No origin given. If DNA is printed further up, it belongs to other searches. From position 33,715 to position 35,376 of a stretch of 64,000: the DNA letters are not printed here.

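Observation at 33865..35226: IPCT/DIPPS-like bifunctional cytidylyltransferase-CDP-alcohol phosphotransferase inside the hopanoid/phosphonate cluster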

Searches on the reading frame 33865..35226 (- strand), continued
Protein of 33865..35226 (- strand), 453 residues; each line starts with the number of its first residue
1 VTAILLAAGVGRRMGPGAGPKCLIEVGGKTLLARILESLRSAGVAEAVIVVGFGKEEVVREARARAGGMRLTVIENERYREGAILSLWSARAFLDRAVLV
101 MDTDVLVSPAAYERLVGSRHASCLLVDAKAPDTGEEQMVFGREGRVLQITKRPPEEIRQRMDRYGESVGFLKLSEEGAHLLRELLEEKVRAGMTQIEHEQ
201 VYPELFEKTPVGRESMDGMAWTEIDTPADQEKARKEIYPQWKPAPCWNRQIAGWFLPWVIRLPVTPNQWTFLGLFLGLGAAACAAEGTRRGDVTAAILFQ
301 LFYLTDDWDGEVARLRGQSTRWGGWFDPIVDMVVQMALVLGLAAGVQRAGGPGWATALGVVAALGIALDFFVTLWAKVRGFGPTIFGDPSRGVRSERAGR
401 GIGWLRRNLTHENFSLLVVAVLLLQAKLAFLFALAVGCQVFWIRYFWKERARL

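Call 13: find_encoding_contigs(protein=P0069, flank=10000, max_places=2)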
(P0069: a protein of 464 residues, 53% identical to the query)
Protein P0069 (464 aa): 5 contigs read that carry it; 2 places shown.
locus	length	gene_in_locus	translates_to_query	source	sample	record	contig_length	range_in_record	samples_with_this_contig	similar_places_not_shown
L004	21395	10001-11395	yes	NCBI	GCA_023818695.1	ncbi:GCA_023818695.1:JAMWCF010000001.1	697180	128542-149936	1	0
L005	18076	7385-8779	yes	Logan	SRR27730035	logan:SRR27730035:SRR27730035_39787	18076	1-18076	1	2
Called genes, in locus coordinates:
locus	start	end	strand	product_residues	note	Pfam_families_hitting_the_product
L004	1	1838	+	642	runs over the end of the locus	PF13249:SQHop_cyclase_N, PF13243:SQHop_cyclase_C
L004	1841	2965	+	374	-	PF04055:Radical_SAM, PF11946:DUF3463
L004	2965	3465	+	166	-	PF02776:TPP_enzyme_N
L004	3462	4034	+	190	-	PF02775:TPP_enzyme_C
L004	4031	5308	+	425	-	PF00266:Aminotran_5, PF00155:Aminotran_1_2 (weak)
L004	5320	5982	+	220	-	PF01066:CDP-OH_P_transf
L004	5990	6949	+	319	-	PF03706:LPG_synthase_TM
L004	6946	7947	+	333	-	PF01073:3Beta_HSD, PF01370:Epimerase, PF02719:Polysacc_synt_2, PF04321:RmlD_sub_bind (weak), PF05368:NmrA, PF13460:NAD_binding_10, PF16363:GDP_Man_Dehyd, PF07993:NAD_binding_4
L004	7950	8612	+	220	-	PF01048:PNP_UDP_1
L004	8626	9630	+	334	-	PF13243:SQHop_cyclase_C (faint), PF07678:TED_complement (faint)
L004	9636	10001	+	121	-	PF00355:Rieske, PF13806:Rieske_2, PF22543:Rieske_4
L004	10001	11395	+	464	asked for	PF00483:NTP_transferase (weak), PF01128:IspD (weak), PF12804:NTP_transf_3, PF01066:CDP-OH_P_transf (weak)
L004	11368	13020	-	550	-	PF13714:PEP_mutase, PF00463:ICL, PF00483:NTP_transferase (faint), PF12804:NTP_transf_3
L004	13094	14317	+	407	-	PF02401:LYTB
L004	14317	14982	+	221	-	-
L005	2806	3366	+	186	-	PF01066:CDP-OH_P_transf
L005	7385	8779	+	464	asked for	PF00483:NTP_transferase (weak), PF01128:IspD (weak), PF12804:NTP_transf_3, PF01066:CDP-OH_P_transf (weak)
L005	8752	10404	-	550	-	PF13714:PEP_mutase, PF00463:ICL, PF00483:NTP_transferase (faint), PF12804:NTP_transf_3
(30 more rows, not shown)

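Call 14: search_solved_structures(query=window:33865-35226:-, max_evalue=0.001, show_alignments=3)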
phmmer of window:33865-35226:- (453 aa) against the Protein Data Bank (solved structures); distinct sequences matched with E-value up to 0.001: 7.
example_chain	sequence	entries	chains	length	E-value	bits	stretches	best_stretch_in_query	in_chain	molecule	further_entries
4mnd_A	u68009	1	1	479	7.1e-14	54.6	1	1-342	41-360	CTP L-myo-inositol-1-phosphate cytidylyltransferase/CDP-L-myo-inositol myo-inositolphospho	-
6pd1_A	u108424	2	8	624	1.9e-11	46.5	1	3-240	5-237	Nucleotidyl transferase/aminotransferase, class V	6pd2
4o6m_A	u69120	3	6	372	1.5e-09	40.3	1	248-389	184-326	AF2299, a CDP-alcohol phosphotransferase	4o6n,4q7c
2xme_A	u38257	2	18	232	7.5e-07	31.4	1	1-152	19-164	CTP-INOSITOL-1-PHOSPHATE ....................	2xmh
1jyk_A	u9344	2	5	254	1.6e-05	27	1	2-95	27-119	CTP:phosphocholine Cytidylyltransferase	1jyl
9dqf_A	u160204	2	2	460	4.1e-05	25.7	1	3-59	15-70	Bifunctional protein GlmU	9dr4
4jd0_A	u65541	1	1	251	0.00082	21.4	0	3-231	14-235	Nucleotidyl transferase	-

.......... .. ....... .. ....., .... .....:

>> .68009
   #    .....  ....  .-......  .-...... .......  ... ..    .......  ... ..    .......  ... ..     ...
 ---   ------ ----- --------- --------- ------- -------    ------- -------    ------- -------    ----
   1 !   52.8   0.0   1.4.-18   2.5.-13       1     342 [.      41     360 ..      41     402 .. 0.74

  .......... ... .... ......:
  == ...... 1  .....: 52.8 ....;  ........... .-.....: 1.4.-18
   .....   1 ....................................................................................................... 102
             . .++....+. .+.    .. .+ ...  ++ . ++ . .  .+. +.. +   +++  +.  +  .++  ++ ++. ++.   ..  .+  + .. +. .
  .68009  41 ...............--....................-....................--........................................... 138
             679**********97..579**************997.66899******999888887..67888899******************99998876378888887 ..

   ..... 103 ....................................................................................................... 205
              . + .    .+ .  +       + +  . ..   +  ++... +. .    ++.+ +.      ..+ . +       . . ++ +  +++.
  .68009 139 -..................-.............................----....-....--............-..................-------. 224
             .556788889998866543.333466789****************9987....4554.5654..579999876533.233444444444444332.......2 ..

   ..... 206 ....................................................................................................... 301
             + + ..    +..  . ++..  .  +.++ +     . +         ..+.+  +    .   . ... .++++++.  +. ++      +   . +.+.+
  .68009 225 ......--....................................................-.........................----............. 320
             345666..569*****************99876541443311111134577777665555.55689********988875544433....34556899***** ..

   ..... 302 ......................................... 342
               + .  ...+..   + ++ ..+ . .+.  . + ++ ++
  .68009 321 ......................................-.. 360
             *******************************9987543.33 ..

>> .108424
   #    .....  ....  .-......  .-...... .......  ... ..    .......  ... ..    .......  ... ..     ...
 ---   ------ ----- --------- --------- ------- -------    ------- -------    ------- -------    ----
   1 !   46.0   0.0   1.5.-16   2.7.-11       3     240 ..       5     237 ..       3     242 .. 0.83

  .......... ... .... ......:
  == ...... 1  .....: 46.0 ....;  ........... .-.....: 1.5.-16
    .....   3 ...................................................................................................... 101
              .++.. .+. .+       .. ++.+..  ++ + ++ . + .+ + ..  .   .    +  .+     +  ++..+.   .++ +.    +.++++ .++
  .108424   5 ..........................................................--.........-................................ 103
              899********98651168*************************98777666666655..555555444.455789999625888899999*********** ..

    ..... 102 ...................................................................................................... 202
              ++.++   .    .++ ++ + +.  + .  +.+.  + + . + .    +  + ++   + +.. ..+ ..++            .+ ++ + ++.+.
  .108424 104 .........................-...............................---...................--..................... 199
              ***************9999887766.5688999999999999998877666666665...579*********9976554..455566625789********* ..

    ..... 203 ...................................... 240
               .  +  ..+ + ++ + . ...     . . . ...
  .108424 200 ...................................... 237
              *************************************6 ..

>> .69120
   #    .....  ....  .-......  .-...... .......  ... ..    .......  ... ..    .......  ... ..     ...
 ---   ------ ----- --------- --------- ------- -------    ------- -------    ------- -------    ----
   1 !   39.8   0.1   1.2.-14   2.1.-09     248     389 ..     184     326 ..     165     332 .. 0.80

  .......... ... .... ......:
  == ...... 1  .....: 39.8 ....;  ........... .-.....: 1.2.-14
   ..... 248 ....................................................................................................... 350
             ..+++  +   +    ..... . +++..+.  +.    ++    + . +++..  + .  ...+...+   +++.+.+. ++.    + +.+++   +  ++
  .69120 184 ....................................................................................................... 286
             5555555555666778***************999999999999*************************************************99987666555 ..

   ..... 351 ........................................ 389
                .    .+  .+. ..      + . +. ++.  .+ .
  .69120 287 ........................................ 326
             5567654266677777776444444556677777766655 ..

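Call 22: find_encoding_contigs(protein=P0087, flank=9000, max_places=1)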
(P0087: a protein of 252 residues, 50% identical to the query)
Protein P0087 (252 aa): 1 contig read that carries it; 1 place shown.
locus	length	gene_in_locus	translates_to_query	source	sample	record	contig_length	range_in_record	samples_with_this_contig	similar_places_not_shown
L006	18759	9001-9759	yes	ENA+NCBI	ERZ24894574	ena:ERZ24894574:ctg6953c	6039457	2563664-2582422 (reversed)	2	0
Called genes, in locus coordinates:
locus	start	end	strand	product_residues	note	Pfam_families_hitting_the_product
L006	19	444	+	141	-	PF12172:zf-ChsH2, PF01796:OB_ChsH2_C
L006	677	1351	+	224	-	PF13263:PHP_C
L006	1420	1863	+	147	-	PF13452:FAS1_DH_region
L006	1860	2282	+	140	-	PF01575:MaoC_dehydratas (weak)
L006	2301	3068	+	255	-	PF04333:MlaA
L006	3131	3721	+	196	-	PF05494:MlaC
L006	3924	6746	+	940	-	PF03176:MMPL, PF12349:Sterol-sensing (faint), PF03176:MMPL (weak)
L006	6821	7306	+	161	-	PF02776:TPP_enzyme_N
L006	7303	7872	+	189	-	PF02775:TPP_enzyme_C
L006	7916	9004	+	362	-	PF00266:Aminotran_5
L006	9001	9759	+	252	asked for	PF00483:NTP_transferase, PF01128:IspD (weak), PF12804:NTP_transf_3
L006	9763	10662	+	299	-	PF04794:YdjC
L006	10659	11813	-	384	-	PF13506:Glyco_transf_21, PF13641:Glyco_tranf_2_3, PF13632:Glyco_trans_2_3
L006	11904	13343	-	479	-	PF04055:Radical_SAM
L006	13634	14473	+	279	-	PF07715:Plug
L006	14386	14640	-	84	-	-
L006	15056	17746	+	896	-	PF07715:Plug, PF00593:TonB_dep_Rec_b-barrel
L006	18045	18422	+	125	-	-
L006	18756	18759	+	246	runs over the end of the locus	-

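Call 23: find_encoding_contigs(protein=P0086, flank=9000, max_places=1)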
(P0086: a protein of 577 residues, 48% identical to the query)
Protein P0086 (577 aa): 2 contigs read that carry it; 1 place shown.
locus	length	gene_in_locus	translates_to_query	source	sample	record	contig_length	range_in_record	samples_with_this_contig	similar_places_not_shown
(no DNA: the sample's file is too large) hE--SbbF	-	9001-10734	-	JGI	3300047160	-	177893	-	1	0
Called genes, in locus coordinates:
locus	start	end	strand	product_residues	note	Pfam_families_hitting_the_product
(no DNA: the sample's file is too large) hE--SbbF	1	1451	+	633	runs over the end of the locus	PF00929:RNase_T, PF27096:UvrC_M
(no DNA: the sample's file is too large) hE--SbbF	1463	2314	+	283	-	PF04794:YdjC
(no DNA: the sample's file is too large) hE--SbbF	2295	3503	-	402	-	PF13506:Glyco_transf_21, PF00535:Glycos_transf_2 (weak), PF13641:Glyco_tranf_2_3, PF13632:Glyco_trans_2_3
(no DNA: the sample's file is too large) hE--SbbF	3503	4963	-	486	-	PF02310:B12-binding, PF04055:Radical_SAM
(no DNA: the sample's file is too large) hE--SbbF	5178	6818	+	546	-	PF13714:PEP_mutase, PF00463:ICL, PF00483:NTP_transferase (faint), PF12804:NTP_transf_3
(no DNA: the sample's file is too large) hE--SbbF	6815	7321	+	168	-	PF02776:TPP_enzyme_N (weak)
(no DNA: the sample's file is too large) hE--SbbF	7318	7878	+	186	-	PF02775:TPP_enzyme_C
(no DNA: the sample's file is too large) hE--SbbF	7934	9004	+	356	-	PF00266:Aminotran_5, PF00155:Aminotran_1_2, PF01053:Cys_Met_Meta_PP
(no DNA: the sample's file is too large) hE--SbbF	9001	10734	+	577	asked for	PF00483:NTP_transferase, PF01128:IspD (faint), PF12804:NTP_transf_3, PF08100:Dimerisation, PF00891:Methyltransf_2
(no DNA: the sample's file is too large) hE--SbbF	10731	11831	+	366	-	PF01066:CDP-OH_P_transf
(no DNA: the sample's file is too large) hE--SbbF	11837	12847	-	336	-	PF00248:Aldo_ket_red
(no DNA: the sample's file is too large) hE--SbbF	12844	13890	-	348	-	PF03706:LPG_synthase_TM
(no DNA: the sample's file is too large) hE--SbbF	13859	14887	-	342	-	PF01408:GFO_IDH_MocA, PF03447:NAD_binding_3, PF22725:GFO_IDH_MocA_C3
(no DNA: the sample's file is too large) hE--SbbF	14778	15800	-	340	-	PF00535:Glycos_transf_2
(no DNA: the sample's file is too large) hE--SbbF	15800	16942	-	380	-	PF01041:DegT_DnrJ_EryC1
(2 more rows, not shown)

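Call 26: find_related_loci(query=A2, collection=genome_contigs, flank=10000)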
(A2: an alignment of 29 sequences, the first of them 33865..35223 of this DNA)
Query A2 (452 aa) in genome_contigs; peptide patterns used: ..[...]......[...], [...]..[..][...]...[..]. (x = any residue, [..] = any of these).
80 stretches matched a pattern; 39 encode a relative of the query (tblastn E <= 1e-3); 38 distinct loci.
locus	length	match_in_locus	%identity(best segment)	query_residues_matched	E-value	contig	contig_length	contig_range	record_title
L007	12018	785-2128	90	1-452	0e+0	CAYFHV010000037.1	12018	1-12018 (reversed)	MAG TPA_asm: uncultured Planctomycetia bacterium isolate ERP013524_co1_43 genome assembly, contig: NODE_1065_length_1201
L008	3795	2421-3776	61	1-452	0e+0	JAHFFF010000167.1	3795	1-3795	MAG: Candidatus Omnitrophota bacterium isolate nzgw286 NODE_24404_length_3796_cov_2.444354, whole genome shotgun sequenc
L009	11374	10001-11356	61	1-452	0e+0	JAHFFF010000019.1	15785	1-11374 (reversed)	MAG: Candidatus Omnitrophota bacterium isolate nzgw286 NODE_2308_length_15786_cov_3.783786, whole genome shotgun sequenc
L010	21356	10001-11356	60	1-452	3e-177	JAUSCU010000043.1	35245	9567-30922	MAG: Candidatus Omnitrophota bacterium isolate E14_concoct.bin.167_sub E14_k141_784230, whole genome shotgun sequence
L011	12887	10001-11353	57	2-452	4e-164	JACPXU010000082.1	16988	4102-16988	MAG: Candidatus Omnitrophota bacterium isolate NC_groundwater_845_Pr1_B-0.1um_65_10 Montesol18_Bp1_scaffold_1247283, who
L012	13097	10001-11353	60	2-452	3e-163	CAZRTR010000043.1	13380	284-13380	MAG TPA_asm: uncultured Planctomycetia bacterium isolate ERP125453_co1_528 genome assembly, contig: NODE_5005_length_133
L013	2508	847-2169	60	1-442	1e-173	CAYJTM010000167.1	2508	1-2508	MAG TPA_asm: uncultured Planctomycetia bacterium isolate ERP125453_co1_224 genome assembly, contig: NODE_63448_length_25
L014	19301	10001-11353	59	2-452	2e-170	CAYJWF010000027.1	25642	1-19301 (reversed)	MAG TPA_asm: uncultured Planctomycetia bacterium isolate ERP125453_co1_501 genome assembly, contig: NODE_1696_length_256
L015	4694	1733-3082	59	1-452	4e-164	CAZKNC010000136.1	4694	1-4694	MAG TPA_asm: uncultured Planctomycetia bacterium isolate binchicken_co95_84 genome assembly, contig: NODE_11341_length_4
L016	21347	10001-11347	54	1-452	6e-159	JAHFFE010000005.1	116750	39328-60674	MAG: Candidatus Omnitrophota bacterium isolate nzgw285 NODE_186_length_116751_cov_4.026931, whole genome shotgun sequenc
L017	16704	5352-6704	60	2-452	9e-159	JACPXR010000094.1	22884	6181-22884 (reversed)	MAG: Candidatus Omnitrophota bacterium isolate NC_groundwater_842_Pr1_B-0.1um_62_9 Montesol18_Bp1_scaffold_1374563, whol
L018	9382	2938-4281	55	2-452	5e-158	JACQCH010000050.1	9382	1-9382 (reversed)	MAG: Candidatus Omnitrophota bacterium isolate NC_groundwater_963_Pr1_S-0.2um_59_43 Montesol18-Sp2_coassembly_scaffold_9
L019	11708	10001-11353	57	1-452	1e-153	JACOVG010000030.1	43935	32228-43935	MAG: Candidatus Omnitrophota bacterium isolate NC_groundwater_94_Ag_S2p5_63_724 S_2p5_S6_170907_scaffold_2685387, whole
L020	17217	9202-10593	59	1-445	3e-157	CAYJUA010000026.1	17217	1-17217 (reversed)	MAG TPA_asm: uncultured Planctomycetia bacterium isolate ERP125453_co1_428 genome assembly, contig: NODE_3367_length_172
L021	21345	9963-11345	53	1-452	7e-145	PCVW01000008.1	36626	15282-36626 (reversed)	MAG: Candidatus Omnitrophica bacterium CG11_big_fil_rev_8_21_14_0_20_64_10 CG11_8_21_14_0.20_scaffold_769_c, whole genom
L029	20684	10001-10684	50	1-233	1e-58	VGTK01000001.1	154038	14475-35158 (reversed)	MAG: Deltaproteobacteria bacterium isolate K_Offshore_80m_m2_211 K_Offshore_80m_m2_211_Ga0194132_10000111, whole genome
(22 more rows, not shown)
